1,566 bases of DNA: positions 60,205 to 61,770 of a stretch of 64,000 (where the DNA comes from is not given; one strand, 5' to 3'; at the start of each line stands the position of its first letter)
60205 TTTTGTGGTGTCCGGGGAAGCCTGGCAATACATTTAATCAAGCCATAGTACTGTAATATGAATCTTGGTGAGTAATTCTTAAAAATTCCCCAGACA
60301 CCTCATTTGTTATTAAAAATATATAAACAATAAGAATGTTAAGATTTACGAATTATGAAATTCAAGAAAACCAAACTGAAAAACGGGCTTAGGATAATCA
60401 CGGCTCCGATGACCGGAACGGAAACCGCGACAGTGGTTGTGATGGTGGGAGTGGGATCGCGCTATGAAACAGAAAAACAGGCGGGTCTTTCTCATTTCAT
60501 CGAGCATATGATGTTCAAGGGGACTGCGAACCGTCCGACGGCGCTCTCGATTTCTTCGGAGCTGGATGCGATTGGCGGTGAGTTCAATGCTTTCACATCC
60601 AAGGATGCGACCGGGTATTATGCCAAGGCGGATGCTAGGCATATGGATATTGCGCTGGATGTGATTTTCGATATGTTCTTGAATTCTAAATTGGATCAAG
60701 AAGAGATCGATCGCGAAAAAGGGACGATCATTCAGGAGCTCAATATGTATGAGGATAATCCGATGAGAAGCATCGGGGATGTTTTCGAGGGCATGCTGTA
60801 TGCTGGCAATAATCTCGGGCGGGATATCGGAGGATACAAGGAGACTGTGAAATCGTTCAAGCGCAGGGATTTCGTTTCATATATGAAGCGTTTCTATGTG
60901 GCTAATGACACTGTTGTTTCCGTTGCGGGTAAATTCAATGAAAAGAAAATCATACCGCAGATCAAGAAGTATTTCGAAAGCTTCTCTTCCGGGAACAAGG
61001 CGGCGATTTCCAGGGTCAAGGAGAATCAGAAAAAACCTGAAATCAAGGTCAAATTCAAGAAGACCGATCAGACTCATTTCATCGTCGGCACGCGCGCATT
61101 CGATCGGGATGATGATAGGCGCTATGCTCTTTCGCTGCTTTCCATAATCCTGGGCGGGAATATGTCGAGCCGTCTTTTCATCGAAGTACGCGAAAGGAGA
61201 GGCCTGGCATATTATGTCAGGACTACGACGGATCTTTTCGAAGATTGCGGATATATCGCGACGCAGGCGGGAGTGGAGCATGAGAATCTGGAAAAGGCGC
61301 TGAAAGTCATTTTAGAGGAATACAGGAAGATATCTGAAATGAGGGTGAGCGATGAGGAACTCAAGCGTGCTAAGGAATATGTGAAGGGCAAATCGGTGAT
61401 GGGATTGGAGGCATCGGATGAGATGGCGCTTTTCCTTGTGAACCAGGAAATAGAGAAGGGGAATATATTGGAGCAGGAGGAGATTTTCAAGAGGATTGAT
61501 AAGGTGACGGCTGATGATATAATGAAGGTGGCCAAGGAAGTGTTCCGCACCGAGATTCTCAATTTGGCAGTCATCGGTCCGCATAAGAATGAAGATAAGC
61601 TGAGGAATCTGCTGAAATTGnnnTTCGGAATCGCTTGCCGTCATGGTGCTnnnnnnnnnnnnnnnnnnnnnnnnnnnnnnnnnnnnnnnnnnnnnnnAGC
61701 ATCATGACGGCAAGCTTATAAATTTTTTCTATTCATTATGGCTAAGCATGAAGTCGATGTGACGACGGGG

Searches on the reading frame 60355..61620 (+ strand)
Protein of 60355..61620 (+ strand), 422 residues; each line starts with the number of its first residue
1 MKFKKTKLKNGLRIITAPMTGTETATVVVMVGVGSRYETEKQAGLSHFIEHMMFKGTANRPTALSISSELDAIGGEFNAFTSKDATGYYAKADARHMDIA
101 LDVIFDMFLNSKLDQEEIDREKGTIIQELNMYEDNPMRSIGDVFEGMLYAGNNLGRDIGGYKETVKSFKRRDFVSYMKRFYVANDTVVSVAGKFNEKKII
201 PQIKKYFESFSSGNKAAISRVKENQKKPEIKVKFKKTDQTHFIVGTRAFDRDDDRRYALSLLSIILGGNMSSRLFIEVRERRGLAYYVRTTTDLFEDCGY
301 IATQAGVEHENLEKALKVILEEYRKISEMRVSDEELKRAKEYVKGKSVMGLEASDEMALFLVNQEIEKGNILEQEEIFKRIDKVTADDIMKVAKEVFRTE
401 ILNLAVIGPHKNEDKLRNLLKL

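Call 85: search_protein_families(library=pfam, proteins=[window:60355-61620:+], max_evalue=0.0001)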
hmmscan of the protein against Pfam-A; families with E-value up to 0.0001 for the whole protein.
window:60355-61620:+ (422 aa): 2 families
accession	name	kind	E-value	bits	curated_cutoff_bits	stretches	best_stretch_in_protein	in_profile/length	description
PF05193.26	Peptidase_M16_C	-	2.1e-39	135.7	23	1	168-341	2-179/181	Peptidase M16 inactive domain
PF00675.25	Peptidase_M16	-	3.5e-39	134.5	22.3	1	15-158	3-145/149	Insulinase (Peptidase family M16)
